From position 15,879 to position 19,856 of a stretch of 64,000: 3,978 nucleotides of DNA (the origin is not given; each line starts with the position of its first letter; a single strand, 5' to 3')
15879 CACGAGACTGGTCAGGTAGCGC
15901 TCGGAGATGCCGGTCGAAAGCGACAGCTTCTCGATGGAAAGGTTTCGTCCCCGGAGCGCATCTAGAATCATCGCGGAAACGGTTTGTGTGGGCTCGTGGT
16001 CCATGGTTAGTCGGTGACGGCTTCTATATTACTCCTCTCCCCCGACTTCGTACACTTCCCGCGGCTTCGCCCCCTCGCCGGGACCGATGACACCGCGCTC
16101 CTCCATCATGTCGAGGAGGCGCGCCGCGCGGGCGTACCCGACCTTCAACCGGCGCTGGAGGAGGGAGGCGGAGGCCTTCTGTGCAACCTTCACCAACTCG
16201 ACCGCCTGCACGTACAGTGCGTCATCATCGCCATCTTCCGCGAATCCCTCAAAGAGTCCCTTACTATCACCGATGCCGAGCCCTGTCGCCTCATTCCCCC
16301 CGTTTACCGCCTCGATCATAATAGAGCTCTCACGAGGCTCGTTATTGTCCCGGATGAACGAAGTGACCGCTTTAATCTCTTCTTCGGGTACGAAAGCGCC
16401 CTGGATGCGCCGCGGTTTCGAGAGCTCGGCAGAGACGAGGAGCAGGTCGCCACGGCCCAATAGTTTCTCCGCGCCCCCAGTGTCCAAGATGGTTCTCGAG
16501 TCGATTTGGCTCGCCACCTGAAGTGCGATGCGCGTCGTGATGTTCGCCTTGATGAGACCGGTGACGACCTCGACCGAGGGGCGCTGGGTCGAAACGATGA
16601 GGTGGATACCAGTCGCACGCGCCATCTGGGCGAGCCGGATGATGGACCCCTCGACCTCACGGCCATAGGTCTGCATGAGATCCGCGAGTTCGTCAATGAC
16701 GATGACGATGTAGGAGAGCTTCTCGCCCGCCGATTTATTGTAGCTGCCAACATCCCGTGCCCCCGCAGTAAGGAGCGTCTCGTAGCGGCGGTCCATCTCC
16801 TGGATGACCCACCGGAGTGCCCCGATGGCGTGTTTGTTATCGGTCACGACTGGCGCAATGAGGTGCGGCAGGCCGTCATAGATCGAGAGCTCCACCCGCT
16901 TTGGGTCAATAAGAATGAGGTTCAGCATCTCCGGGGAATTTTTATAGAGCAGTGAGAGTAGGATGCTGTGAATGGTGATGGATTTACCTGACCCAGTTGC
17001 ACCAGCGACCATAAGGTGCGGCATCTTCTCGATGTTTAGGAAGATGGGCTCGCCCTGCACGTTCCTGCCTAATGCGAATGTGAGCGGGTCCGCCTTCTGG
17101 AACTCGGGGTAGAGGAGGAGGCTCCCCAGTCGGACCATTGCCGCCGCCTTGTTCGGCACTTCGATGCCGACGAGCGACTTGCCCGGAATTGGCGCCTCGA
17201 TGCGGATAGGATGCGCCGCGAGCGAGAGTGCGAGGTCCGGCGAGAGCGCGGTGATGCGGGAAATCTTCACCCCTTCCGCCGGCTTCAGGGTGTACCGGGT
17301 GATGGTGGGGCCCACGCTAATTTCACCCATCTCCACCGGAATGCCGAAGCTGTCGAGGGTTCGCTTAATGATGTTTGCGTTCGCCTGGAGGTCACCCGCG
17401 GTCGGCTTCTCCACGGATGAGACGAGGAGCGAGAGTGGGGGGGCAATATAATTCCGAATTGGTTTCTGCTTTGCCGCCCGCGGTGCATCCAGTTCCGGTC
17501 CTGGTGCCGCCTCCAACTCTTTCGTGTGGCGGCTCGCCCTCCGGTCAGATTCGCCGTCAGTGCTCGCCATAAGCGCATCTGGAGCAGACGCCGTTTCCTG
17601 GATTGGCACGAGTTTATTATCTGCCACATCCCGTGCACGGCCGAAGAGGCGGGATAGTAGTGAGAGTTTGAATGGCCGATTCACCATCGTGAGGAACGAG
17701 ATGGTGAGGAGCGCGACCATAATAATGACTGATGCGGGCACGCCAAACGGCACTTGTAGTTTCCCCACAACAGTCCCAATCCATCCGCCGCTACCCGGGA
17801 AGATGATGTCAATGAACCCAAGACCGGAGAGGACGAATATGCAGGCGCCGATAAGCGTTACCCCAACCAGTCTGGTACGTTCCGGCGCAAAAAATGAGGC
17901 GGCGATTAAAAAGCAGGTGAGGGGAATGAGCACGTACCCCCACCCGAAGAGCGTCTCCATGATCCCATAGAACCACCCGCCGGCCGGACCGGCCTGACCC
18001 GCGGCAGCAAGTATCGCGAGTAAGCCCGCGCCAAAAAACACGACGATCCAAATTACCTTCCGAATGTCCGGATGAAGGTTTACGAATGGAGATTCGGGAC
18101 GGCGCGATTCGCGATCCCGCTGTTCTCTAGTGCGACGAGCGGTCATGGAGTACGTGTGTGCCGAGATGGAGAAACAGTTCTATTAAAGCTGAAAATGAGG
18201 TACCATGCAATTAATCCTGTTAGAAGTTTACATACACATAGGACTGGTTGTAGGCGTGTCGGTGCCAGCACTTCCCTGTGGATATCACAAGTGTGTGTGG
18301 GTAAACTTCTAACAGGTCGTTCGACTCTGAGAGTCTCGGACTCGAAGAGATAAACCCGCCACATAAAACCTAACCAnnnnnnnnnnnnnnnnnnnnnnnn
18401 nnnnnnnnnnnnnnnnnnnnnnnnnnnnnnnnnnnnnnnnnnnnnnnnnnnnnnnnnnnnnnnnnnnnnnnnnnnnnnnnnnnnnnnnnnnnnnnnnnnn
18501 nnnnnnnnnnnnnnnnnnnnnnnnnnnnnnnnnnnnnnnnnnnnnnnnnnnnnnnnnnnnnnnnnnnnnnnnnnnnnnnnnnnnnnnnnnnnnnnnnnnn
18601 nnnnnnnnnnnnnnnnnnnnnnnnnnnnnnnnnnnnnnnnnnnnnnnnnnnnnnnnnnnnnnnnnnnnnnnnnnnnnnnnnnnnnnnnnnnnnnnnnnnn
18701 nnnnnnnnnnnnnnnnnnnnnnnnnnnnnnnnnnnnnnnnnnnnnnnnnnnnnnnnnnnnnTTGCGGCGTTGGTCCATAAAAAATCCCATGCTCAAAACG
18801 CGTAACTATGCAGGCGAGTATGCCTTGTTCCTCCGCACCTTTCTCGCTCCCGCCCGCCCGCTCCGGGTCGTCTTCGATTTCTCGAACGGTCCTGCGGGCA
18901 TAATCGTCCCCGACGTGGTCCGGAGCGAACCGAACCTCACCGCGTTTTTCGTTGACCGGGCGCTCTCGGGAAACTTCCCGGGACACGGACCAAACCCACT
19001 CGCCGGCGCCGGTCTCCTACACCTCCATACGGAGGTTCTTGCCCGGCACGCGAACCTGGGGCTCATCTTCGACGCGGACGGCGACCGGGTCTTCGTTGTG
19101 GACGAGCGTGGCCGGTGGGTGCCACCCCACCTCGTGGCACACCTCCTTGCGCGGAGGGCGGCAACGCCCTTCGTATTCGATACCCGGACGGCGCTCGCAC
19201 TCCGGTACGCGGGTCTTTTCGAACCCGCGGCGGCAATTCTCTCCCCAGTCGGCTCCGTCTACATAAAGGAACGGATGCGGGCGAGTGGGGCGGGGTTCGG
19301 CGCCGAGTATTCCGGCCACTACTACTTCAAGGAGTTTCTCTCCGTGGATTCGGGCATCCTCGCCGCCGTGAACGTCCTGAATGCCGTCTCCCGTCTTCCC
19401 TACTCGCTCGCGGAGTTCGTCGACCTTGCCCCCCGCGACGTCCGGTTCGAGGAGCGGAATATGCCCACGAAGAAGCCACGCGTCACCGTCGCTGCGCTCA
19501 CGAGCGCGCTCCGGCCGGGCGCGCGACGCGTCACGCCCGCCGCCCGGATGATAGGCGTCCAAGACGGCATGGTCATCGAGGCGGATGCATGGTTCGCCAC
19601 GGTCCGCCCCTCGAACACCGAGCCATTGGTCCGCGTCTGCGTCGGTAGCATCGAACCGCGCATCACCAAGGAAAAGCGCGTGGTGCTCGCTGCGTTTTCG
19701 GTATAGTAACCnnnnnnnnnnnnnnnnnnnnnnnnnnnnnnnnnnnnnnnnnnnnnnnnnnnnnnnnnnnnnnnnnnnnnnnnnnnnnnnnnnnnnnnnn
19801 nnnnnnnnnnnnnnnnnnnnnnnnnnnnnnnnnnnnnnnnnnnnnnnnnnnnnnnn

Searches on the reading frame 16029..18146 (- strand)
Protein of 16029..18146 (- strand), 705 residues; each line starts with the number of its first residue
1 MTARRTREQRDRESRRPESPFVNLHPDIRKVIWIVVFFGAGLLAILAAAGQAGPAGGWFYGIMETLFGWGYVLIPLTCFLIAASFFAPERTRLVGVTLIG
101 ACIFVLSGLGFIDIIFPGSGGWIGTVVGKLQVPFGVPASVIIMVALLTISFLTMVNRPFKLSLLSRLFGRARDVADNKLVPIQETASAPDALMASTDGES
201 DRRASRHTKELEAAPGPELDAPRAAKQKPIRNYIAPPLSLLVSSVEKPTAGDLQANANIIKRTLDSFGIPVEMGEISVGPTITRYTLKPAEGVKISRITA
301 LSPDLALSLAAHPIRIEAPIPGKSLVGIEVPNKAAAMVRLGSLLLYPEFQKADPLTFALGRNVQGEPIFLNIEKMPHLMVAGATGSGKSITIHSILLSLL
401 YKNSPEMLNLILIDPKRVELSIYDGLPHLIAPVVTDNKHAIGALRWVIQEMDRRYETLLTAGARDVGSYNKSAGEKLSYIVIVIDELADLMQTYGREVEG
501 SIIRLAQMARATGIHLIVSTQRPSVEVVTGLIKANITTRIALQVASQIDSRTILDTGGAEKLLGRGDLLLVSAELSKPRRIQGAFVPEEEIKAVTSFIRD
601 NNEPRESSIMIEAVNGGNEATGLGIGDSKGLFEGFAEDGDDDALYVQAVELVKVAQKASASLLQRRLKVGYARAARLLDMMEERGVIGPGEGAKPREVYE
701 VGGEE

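Call 9: search_protein_families(library=pfam, proteins=[window:16029-18146:-], max_evalue=0.01)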
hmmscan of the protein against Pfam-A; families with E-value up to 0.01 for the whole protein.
window:16029-18146:- (705 aa): 6 families
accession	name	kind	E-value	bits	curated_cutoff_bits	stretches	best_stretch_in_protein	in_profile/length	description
PF01580.24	FtsK_SpoIIIE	-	9.6e-55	185.9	24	1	351-525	14-221/221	FtsK/SpoIIIE family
PF17854.6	FtsK_alpha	-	2.2e-28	98.9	22.9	1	236-332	2-101/101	FtsK alpha domain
PF09397.16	FtsK_gamma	-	2.3e-25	88.5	30.6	1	640-699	2-61/63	Ftsk gamma domain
PF01935.23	DUF87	-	4.1e-05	24.2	23.2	1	360-415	4-60/220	Helicase HerA, central domain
PF13491.11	FtsK_4TM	-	5.5e-05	23.3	23.1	1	51-158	46-162/171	4TM region of DNA translocase FtsK/SpoIIIE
PF20703.3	nSTAND1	-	0.0019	18.3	27.1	1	349-515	8-154/379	Novel STAND NTPase 1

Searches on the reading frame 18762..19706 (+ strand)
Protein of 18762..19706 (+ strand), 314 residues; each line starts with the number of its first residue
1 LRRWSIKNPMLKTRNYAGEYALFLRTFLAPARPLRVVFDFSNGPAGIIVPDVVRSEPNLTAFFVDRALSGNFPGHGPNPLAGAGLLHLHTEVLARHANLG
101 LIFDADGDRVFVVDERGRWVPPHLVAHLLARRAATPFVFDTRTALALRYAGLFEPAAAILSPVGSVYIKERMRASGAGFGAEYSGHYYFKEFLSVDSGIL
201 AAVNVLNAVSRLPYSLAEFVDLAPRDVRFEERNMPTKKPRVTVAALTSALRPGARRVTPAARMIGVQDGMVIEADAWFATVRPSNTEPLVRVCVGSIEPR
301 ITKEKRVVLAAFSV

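Call 9: search_protein_families(library=pfam, proteins=[window:18762-19706:+], max_evalue=0.01)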
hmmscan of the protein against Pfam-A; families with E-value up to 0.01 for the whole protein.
window:18762-19706:+ (314 aa): 3 families
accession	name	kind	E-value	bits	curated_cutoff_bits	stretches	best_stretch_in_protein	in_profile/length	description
PF02880.22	PGM_PMM_III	-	2.5e-14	53.8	20.7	1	153-221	41-110/115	Phosphoglucomutase/phosphomannomutase, alpha/beta/alpha domain III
PF02879.22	PGM_PMM_II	-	3.5e-14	53.6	29.3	1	31-117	18-103/103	Phosphoglucomutase/phosphomannomutase, alpha/beta/alpha domain II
PF00408.26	PGM_PMM_IV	-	4.7e-05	23.8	23.1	1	258-294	22-50/68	Phosphoglucomutase/phosphomannomutase, C-terminal domain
